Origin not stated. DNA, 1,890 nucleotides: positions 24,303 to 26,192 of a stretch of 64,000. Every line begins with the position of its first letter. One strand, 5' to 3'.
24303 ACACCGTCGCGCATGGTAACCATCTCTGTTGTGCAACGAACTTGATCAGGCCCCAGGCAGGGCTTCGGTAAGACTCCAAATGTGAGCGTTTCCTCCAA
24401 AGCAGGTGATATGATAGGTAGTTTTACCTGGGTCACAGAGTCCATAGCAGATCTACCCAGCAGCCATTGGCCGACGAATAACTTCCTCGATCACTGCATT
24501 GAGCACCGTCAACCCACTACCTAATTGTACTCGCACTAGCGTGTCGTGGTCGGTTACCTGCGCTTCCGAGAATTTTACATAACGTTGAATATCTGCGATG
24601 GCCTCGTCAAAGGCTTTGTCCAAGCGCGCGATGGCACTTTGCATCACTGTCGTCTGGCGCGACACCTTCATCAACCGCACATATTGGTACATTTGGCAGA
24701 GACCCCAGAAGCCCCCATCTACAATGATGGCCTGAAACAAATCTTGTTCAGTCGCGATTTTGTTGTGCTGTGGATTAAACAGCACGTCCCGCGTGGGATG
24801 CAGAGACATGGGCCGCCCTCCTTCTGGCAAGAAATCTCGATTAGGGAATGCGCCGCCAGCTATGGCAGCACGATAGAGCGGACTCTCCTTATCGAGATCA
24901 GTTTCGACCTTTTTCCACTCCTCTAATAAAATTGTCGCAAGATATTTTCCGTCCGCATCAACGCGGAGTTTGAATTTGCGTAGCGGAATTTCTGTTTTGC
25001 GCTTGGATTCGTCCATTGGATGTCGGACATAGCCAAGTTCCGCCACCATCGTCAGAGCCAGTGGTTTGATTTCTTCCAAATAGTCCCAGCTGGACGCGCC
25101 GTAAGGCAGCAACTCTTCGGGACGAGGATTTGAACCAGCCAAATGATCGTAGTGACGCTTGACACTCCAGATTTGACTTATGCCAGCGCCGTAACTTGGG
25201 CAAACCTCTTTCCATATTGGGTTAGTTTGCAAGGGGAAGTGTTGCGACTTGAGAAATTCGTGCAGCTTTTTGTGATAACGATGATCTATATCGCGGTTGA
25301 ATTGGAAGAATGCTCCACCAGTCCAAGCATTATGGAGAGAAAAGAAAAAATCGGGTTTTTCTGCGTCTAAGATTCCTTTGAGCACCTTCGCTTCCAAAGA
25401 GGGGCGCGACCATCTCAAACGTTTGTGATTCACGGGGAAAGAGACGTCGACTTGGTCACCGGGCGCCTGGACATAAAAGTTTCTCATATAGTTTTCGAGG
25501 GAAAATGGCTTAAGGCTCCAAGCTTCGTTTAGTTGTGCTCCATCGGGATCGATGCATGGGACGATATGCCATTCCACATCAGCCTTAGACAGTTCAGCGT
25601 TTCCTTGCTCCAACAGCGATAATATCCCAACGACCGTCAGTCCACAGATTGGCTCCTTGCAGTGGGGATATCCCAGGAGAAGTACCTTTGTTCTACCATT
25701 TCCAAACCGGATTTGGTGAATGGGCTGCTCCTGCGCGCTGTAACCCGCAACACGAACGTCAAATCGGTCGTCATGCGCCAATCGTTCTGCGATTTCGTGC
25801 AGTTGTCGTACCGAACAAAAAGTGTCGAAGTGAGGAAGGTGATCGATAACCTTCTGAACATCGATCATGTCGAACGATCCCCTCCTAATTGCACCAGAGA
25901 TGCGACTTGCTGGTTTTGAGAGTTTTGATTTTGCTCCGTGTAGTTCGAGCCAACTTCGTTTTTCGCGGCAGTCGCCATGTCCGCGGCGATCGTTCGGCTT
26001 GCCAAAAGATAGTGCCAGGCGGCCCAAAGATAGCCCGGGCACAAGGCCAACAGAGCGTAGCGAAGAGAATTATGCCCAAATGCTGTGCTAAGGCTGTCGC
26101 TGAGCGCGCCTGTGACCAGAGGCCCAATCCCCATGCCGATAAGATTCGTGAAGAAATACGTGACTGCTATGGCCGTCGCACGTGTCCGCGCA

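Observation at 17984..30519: TonB-receptor-led operon that looks built to dismantle a D-amino-acid-containing peptide or amide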

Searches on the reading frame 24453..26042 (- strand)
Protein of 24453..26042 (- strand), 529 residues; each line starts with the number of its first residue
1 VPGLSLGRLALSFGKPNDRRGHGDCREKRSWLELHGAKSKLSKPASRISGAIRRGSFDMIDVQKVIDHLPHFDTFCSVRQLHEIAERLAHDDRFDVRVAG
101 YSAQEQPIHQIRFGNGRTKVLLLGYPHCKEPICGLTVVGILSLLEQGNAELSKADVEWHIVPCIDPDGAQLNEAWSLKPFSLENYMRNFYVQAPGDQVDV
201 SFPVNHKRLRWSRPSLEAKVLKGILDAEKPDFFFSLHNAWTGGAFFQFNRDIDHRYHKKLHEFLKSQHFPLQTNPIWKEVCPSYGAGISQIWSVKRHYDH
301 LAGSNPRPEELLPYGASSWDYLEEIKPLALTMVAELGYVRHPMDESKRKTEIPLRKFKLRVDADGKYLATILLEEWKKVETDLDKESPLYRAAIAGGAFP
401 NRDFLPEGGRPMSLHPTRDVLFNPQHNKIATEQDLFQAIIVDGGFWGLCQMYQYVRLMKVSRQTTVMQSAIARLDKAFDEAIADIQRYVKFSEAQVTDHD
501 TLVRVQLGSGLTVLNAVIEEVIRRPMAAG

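Call 3: search_protein_families(library=pfam, proteins=[window:24453-26042:-])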
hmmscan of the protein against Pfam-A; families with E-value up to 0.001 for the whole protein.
window:24453-26042:- (529 aa): 0 families

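Call 4: search_protein_families(library=ncbifam, proteins=[window:24453-26042:-])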
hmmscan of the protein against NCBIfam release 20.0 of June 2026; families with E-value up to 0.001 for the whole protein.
window:24453-26042:- (529 aa): 0 families

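Call 9: search_solved_structures(query=window:24453-25868:-, max_evalue=10, show_alignments=2)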
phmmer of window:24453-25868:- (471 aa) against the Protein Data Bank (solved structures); distinct sequences matched with E-value up to 10: 1.
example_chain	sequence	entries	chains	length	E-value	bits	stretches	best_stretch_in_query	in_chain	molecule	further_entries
2a0l_D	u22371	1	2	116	1.9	10.4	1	121-185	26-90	33H1 Fv fragment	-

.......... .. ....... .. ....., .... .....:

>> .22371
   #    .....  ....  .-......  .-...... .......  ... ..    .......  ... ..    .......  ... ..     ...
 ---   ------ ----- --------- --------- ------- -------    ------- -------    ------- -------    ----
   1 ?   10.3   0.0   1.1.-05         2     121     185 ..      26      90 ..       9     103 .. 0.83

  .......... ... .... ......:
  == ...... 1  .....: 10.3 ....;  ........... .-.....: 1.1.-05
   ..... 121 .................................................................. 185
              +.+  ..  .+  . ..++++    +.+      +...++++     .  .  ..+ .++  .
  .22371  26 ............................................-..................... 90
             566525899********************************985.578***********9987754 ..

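Call 10: find_homologous_proteins(query=window:24453-25868:-)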
Query window:24453-25868:- (471 aa): 246 proteins with E <= 0.001 among 8000 candidates; the best 120 are listed.
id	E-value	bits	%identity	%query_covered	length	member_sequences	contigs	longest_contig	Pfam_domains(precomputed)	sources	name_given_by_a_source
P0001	0.0e+0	1103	100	100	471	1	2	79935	-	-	-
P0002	1.5e-205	702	63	98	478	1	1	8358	-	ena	-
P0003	2.0e-199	681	61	98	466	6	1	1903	-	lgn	-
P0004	7.6e-199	680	61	98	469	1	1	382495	-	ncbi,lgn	-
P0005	3.0e-198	678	62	98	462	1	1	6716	-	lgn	-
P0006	1.9e-196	672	60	98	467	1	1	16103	-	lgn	-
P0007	4.3e-195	667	61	98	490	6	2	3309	-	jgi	jgi:hypothetical protein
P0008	1.6e-194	665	60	98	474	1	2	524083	-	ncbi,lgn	-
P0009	1.6e-194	665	59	98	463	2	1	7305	-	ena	-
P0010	1.3e-193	662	60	98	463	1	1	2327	-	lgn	-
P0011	2.7e-192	658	58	100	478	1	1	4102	-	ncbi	ncbi:MAG: hypothetical protein ACREXP_07560 [Steroidobacteraceae bacterium]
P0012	3.9e-192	657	59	98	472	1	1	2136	-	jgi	jgi:hypothetical protein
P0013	1.5e-191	656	59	98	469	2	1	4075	-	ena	-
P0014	1.5e-190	652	59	98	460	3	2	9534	-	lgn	-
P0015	5.1e-189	647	57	98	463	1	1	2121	-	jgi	jgi:hypothetical protein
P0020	3.2e-182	625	56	99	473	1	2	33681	-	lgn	-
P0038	8.9e-168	577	53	98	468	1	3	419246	-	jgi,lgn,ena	-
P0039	1.7e-167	576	53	98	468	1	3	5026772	-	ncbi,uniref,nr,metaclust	ncbi:hypothetical protein [Rhizorhabdus dicambivorans]|uniref:hypothetical protein n=1 Tax=Rhizorhab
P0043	4.5e-165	568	52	98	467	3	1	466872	-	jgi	jgi:hypothetical protein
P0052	2.4e-159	549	52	98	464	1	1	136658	-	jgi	jgi:hypothetical protein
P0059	7.9e-155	534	51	98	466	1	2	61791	-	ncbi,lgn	-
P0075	2.0e-146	507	51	98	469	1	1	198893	-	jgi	jgi:hypothetical protein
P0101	2.3e-136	474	47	97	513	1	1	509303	-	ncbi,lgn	-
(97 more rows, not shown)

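Call 12: find_related_loci(query=A1, collection=genome_contigs, flank=10000)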
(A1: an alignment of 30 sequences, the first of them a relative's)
Query A1 (471 aa) in genome_contigs; peptide patterns used: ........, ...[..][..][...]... (x = any residue, [..] = any of these).
104 stretches matched a pattern; 62 encode a relative of the query (tblastn E <= 1e-3); 61 distinct loci.
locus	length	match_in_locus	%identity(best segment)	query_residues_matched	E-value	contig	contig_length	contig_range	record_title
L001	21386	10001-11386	57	1-462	0e+0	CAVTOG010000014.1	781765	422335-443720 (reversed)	MAG: uncultured Actinomycetota bacterium isolate MFD00822.bin.2.129 genome assembly, contig: contig_49003, whole genome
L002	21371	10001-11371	42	2-462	2e-124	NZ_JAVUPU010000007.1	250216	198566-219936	Sphingosinicella sp. GR2756 Scaffold7, whole genome shotgun sequence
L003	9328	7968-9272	27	6-455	4e-51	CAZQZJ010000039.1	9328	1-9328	MAG TPA_asm: uncultured Methanosarcinales archaeon isolate binchicken_co248_369 genome assembly, contig: NODE_10702_leng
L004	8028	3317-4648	27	2-453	7e-47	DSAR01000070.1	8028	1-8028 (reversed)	MAG TPA_asm: Chloroflexota bacterium isolate SpSt-1153 Ga0129302_1005591, whole genome shotgun sequence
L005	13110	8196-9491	25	7-455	1e-45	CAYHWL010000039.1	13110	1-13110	MAG TPA_asm: uncultured Methanosarcinales archaeon isolate ERP119705_co15_581 genome assembly, contig: NODE_5363_length_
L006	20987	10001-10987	33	5-337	5e-43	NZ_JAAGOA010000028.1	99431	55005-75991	Phytoactinopolyspora halotolerans strain CCTCC AB 2017055 Scaffold28, whole genome shotgun sequence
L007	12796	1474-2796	28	2-459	2e-40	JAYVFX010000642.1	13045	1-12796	MAG: Deltaproteobacteria bacterium isolate GL45_Down_concoct_107 GL45_Down_concoct_107_641, whole genome shotgun sequenc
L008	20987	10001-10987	31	5-337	3e-40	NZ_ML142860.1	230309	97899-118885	Phytoactinopolyspora endophytica strain EGI 60009 Scaffold12, whole genome shotgun sequence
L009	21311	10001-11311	29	11-463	8e-40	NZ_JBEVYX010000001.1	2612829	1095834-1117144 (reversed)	Microbacterium aurantiacum strain GAI20246-6 NODE_1_length_2612829_cov_32.464576, whole genome shotgun sequence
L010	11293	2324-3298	32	11-337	9e-38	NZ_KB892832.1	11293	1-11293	Actinopolymorpha alba DSM 45243 B141DRAFT_scaffold_98.99, whole genome shotgun sequence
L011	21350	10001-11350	28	3-462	5e-37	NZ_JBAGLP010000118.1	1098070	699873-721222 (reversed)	Isoptericola haloaureus strain MP1014 k141_95, whole genome shotgun sequence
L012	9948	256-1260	31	1-337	3e-37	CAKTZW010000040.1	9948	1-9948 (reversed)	MAG: uncultured Labedella sp. isolate REFINED_METABAT215_TOP10_CONTIGS_1500_ASSEMBLY_K77_MERGED__Hadza_MoBio_hadza-E-H_A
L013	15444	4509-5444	30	14-348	5e-37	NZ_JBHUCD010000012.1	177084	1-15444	Paenarthrobacter sp. NPDC056912 NPDC056912_T15_F4.ctg-0012, whole genome shotgun sequence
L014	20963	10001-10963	31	3-321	1e-36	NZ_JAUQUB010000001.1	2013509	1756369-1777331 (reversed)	Antiquaquibacter soli strain WY-16 WY-16_scaffold1, whole genome shotgun sequence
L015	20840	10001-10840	33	3-284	2e-36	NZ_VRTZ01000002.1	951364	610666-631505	Homoserinibacter sp. GY 40078 Scaffold2, whole genome shotgun sequence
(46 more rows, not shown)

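Call 15: find_encoding_contigs(protein=P0004, flank=10000, max_places=2)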
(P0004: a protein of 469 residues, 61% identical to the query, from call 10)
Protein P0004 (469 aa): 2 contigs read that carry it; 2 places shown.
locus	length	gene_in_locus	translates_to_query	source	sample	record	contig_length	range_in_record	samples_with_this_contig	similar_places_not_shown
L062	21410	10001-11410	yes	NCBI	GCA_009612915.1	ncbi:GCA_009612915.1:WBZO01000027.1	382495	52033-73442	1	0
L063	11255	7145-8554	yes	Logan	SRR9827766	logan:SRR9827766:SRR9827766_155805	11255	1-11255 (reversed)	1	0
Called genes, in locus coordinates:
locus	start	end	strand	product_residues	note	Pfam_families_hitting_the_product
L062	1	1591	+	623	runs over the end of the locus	PF05960:DUF885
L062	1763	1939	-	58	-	-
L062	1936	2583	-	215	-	-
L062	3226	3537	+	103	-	-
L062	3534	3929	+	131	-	PF01850:PIN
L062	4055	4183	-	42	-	-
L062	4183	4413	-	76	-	-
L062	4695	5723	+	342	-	PF04773:FecR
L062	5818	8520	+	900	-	PF07660:STN, PF07715:Plug, PF00593:TonB_dep_Rec_b-barrel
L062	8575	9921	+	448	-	PF07690:MFS_1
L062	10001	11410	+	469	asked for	-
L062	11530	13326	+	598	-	PF02129:Peptidase_S15, PF08530:PepX_C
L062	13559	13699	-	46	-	-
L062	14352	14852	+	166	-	PF19502:DUF6036 (faint)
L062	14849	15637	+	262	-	PF00106:adh_short, PF08659:KR (faint), PF23441:SDR (faint), PF13561:adh_short_C2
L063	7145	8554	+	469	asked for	-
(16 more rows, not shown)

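Call 16: find_encoding_contigs(protein=P0008, flank=10000, max_places=2)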
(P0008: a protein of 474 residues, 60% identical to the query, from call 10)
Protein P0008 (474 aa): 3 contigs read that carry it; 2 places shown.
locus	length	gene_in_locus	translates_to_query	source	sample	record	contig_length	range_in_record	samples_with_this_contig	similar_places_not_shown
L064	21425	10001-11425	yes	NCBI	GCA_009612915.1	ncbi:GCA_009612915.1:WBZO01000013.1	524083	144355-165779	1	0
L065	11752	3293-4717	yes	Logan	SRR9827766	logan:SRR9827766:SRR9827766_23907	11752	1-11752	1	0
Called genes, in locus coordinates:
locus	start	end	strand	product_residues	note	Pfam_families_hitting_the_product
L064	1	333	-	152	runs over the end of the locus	PF19480:DUF6016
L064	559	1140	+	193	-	PF00578:AhpC-TSA, PF08534:Redoxin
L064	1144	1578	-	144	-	PF01894:YjbQ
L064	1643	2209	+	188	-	PF07298:NnrU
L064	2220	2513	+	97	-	-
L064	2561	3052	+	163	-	PF01451:LMWPc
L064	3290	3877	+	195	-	-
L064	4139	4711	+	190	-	PF04542:Sigma70_r2, PF08281:Sigma70_r4_2, PF04545:Sigma70_r4 (weak)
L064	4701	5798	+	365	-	PF04773:FecR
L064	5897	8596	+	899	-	PF07715:Plug, PF00593:TonB_dep_Rec_b-barrel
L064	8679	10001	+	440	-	PF07690:MFS_1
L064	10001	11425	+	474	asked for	-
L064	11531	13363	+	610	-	PF02129:Peptidase_S15, PF08530:PepX_C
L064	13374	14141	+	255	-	PF01979:Amidohydro_1, PF07969:Amidohydro_3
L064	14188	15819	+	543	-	PF02129:Peptidase_S15, PF08530:PepX_C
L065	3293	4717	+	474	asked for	-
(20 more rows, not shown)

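Call 17: find_encoding_contigs(protein=P0039, flank=10000, max_places=2)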
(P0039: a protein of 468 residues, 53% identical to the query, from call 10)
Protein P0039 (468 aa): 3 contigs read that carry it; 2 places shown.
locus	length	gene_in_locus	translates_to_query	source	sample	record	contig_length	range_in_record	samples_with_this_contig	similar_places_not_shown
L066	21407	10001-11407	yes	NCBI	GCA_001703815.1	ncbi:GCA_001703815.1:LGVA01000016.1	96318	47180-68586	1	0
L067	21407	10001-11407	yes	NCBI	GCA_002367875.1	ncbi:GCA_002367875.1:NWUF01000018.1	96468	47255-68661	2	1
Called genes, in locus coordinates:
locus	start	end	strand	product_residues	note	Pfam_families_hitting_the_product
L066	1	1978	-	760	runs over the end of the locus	PF07715:Plug, PF00593:TonB_dep_Rec_b-barrel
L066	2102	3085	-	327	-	PF01965:DJ-1_PfpI, PF12833:HTH_18, PF00165:HTH_AraC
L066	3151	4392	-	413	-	PF00070:Pyr_redox (faint), PF01266:DAO, PF03486:HI0933_like (faint), PF07992:Pyr_redox_2 (faint), PF13450:NAD_binding_8 (weak)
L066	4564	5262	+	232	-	PF00392:GntR, PF13545:HTH_Crp_2 (faint), PF07729:FCD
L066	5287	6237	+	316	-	PF02423:OCD_Mu_crystall, PF01488:Shikimate_DH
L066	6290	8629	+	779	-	PF07715:Plug, PF00593:TonB_dep_Rec_b-barrel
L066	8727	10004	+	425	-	PF07690:MFS_1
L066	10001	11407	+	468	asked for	-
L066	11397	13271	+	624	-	PF02129:Peptidase_S15, PF08530:PepX_C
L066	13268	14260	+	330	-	PF01244:Peptidase_M19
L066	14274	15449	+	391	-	PF09587:PGA_cap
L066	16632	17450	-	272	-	PF19613:DUF6118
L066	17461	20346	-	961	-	PF03389:MobA_MobL, PF05970:PIF1 (faint), PF13086:AAA_11 (faint), PF13245:AAA_19, PF13604:AAA_30, PF01443:Viral_helicase1 (faint), PF22232:TraI_hel_assoc_N (weak), PF18335:SH3_13 (weak)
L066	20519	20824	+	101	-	PF06412:TraD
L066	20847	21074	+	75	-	PF06412:TraD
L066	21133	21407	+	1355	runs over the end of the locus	PF07669:Eco57I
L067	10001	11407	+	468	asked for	-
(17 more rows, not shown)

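Call 19: find_encoding_contigs(protein=P0043, flank=10000, max_places=1)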
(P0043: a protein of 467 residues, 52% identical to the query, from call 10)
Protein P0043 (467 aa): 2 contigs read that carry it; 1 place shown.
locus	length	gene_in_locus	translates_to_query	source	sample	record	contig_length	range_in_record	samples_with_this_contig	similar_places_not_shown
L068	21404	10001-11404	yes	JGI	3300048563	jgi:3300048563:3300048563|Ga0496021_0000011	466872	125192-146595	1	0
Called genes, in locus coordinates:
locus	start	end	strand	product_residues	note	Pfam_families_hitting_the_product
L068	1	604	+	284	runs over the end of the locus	PF02146:SIR2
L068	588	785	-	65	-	PF04328:Sel_put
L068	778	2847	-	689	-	PF02554:CstA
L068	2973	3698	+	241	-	PF02586:SRAP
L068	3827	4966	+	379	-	PF00083:Sugar_tr (weak), PF07690:MFS_1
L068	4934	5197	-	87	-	-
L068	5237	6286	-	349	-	PF16220:DUF4880, PF04773:FecR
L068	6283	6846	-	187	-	PF04542:Sigma70_r2, PF08281:Sigma70_r4_2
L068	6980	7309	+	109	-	PF07660:STN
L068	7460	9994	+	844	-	PF07715:Plug, PF00593:TonB_dep_Rec_b-barrel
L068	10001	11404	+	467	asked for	-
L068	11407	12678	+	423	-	PF03137:OATP (faint), PF07690:MFS_1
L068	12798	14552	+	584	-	PF02129:Peptidase_S15, PF08530:PepX_C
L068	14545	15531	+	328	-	PF01244:Peptidase_M19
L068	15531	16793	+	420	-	PF00070:Pyr_redox (weak), PF00890:FAD_binding_2, PF01266:DAO, PF01494:FAD_binding_3 (weak), PF03486:HI0933_like (faint), PF07992:Pyr_redox_2 (faint), PF13450:NAD_binding_8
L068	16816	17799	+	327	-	PF02423:OCD_Mu_crystall, PF01488:Shikimate_DH (weak)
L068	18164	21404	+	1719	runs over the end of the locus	PF00501:AMP-binding, PF13193:AMP-binding_C, PF00550:PP-binding, PF00668:Condensation, PF00501:AMP-binding, PF13193:AMP-binding_C, PF00550:PP-binding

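Call 20: find_encoding_contigs(protein=P0101, flank=10000, max_places=1)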
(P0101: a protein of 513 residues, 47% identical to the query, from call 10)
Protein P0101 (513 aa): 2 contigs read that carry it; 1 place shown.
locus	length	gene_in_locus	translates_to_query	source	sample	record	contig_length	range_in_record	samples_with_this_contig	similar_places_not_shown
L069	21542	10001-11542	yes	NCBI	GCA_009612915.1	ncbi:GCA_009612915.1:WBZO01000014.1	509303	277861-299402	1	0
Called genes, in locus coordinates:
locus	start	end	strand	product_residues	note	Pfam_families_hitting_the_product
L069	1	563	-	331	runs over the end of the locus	PF16220:DUF4880, PF04773:FecR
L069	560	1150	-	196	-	PF04542:Sigma70_r2, PF08281:Sigma70_r4_2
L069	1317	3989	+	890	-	PF07660:STN, PF07715:Plug, PF00593:TonB_dep_Rec_b-barrel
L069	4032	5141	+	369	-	PF00756:Esterase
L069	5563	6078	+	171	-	PF04542:Sigma70_r2 (weak), PF08281:Sigma70_r4_2, PF04545:Sigma70_r4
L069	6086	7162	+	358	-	PF16220:DUF4880, PF04773:FecR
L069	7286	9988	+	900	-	PF07660:STN (weak), PF07715:Plug, PF00593:TonB_dep_Rec_b-barrel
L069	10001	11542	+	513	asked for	-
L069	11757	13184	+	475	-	PF01979:Amidohydro_1, PF07969:Amidohydro_3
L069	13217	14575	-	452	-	PF01022:HTH_5 (faint), PF12840:HTH_20 (weak), PF13404:HTH_AsnC-type (weak), PF13412:HTH_24 (weak), PF07804:HipA_C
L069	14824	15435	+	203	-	PF04542:Sigma70_r2, PF08281:Sigma70_r4_2, PF04545:Sigma70_r4 (weak)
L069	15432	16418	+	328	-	PF16220:DUF4880, PF04773:FecR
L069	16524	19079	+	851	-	PF07715:Plug, PF00593:TonB_dep_Rec_b-barrel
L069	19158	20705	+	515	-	PF01979:Amidohydro_1, PF07969:Amidohydro_3 (faint)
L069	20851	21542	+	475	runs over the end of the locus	PF01979:Amidohydro_1, PF07969:Amidohydro_3 (weak)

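Call 21: find_encoding_contigs(protein=P0059, flank=10000, max_places=1)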
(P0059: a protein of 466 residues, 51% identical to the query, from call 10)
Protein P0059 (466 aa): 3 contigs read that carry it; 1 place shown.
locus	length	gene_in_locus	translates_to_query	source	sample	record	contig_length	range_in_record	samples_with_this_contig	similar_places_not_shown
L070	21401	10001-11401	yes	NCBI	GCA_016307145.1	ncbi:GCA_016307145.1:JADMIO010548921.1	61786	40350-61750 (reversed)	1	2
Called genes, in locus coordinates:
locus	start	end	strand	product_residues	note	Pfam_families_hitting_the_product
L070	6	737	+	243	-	PF00756:Esterase, PF12146:Hydrolase_4 (weak)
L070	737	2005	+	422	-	PF03137:OATP (faint), PF07690:MFS_1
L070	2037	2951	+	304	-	PF01112:Asparaginase_2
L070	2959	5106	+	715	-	PF00930:DPPIV_N, PF00326:Peptidase_S9, PF00561:Abhydrolase_1 (faint)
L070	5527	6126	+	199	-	PF04542:Sigma70_r2 (weak), PF07638:Sigma70_ECF (weak), PF08281:Sigma70_r4_2, PF04545:Sigma70_r4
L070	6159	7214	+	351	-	PF16220:DUF4880, PF04773:FecR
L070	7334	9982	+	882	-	PF07660:STN (weak), PF07715:Plug, PF00593:TonB_dep_Rec_b-barrel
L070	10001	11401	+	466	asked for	-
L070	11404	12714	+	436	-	PF07690:MFS_1, PF00854:PTR2 (weak)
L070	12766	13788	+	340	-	PF20434:BD-FAE, PF07859:Abhydrolase_3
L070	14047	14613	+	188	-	PF04542:Sigma70_r2, PF08281:Sigma70_r4_2, PF04545:Sigma70_r4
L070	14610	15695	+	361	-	PF16220:DUF4880, PF04773:FecR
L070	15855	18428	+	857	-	PF07660:STN, PF07715:Plug, PF00593:TonB_dep_Rec_b-barrel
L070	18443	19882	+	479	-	PF01979:Amidohydro_1, PF07969:Amidohydro_3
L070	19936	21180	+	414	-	PF03137:OATP (faint), PF07690:MFS_1, PF00854:PTR2 (weak)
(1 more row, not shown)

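Call 32: predict_structure(alignment_id=A1)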
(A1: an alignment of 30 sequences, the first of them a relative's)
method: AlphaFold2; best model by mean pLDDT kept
length: 471 residues; sequences in the alignment: 30
mean_pLDDT: 94.0   pTM: 0.92
mean pLDDT of the five models: 94.0, 94.0, 93.7, 93.2, 89.7
residues with pLDDT >= 90: 409; 70-90: 57; 50-70: 2; < 50: 3
segments of 3 or more residues with pLDDT < 50: 469-471
pLDDT, mean of each block of 10 residues (from residue 1): 97 96 97 98 96 98 96 96 98 97 98 96 94 92 95 95 98 97 93 95 97 86 91 95 88 92 96 95 92 95 95 96 95 87 89 89 90 94 93 96 97 98 94 93 98 98 74 35
secondary structure, 60 per line:
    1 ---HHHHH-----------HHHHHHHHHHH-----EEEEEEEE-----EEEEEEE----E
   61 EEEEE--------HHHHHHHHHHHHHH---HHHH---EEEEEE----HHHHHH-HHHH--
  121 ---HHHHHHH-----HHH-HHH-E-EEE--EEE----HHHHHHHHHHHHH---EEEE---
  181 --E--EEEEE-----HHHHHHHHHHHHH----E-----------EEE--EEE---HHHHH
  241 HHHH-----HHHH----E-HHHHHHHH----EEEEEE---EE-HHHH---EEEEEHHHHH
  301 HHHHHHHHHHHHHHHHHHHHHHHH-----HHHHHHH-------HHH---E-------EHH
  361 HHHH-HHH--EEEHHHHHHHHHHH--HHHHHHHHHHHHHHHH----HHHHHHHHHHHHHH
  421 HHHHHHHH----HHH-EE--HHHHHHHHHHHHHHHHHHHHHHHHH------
elements in order: H4-8 H20-30 E36-43 E49-55 E60-65 H74-87 H91-94 E98-103 H108-113 H115-118 H124-130 E146-148 E151-153 H158-170 E174-177 E186-190 H196-208 E225-227 E230-232 H236-244 H250-253 H260-267 E272-277 H284-287 E291-295 H296-324 H330-336 H359-364 E371-373 H374-384 H387-402 H407-428 H441-465

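Call 35: fold_search(model_id=the predicted structure, library=pdb)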
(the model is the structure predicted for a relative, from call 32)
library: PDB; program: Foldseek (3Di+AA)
matches with E <= 10: 857; with E <= 0.001: 94
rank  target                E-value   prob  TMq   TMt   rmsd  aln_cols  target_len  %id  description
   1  2c1c_A                3.6e-09  1.00  0.37  0.53   8.4       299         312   15  Structural basis of the resistance of an insect carboxypeptidase to plant protease inhibitors (released 2005-10-19)
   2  3mn8_C                1.3e-08  1.00  0.37  0.44   6.7       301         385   15  Structure of Drosophila melanogaster carboxypeptidase D isoform 1B short (released 2010-07-28)
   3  2c1c_B                1.5e-08  1.00  0.36  0.52   8.6       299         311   15  Structural basis of the resistance of an insect carboxypeptidase to plant protease inhibitors (released 2005-10-19)
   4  3i1u                  1.5e-08  1.00  0.33  0.49   9.4       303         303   14  Carboxypeptidase A Inhibited by a Thiirane Mechanism-Based inactivator (released 2009-11-17)
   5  1qmu_A                1.5e-08  1.00  0.36  0.43   8.0       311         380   12  Duck carboxypeptidase D domain II (released 2000-10-13)
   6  5om9_B                1.5e-08  1.00  0.33  0.39  10.9       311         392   14  Crystal structure of the human CARBOXYPEPTIDASE A1 in complex with a thiirane mechanism-based inhibitor (released 2017-08-09)
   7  2ctb                  1.6e-08  1.00  0.33  0.48   9.4       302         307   14  THE HIGH RESOLUTION CRYSTAL STRUCTURE OF THE COMPLEX BETWEEN CARBOXYPEPTIDASE A AND L-PHENYL LACTATE (released 1994-01-31)
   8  1cpx                  1.8e-08  1.00  0.32  0.47  10.2       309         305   14  BETA FORM OF CARBOXYPEPTIDASE A (RESIDUES 3-307) FROM BOVINE PANCREAS IN AN ORTHORHOMBIC CRYSTAL FORM WITH TWO ZINC IONS (released 1998-08-05)
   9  3mn8_A                2.0e-08  1.00  0.36  0.43   7.5       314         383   14  Structure of Drosophila melanogaster carboxypeptidase D isoform 1B short (released 2010-07-28)
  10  2bo9_A                2.1e-08  1.00  0.34  0.49   9.0       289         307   14  Human carboxypeptidase A4 in complex with human latexin. (released 2005-04-15)
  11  4uee_B                2.1e-08  1.00  0.34  0.49   9.6       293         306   13  Crystal structure of the human CARBOXYPEPTIDASE A1 in complex with the PHOSPHINIC INHIBITOR Acetyl-Leu-Ala-Y(PO2CH2)-h (released 2016-01-20)
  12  2v77_A                2.1e-08  1.00  0.33  0.47   9.6       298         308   13  Crystal Structure of Human Carboxypeptidase A1 (released 2008-07-01)
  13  3fju_A                2.4e-08  1.00  0.32  0.47   9.7       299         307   12  Ascaris suum carboxypeptidase inhibitor in complex with human carboxypeptidase A1 (released 2008-12-30)
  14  3mn8_D                2.5e-08  1.00  0.36  0.43   7.3       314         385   16  Structure of Drosophila melanogaster carboxypeptidase D isoform 1B short (released 2010-07-28)
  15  2abz_A                2.5e-08  1.00  0.32  0.47   9.6       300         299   15  Crystal structure of C19A/C43A mutant of leech carboxypeptidase inhibitor in complex with bovine carboxypeptidase A (released 2006-01-31)
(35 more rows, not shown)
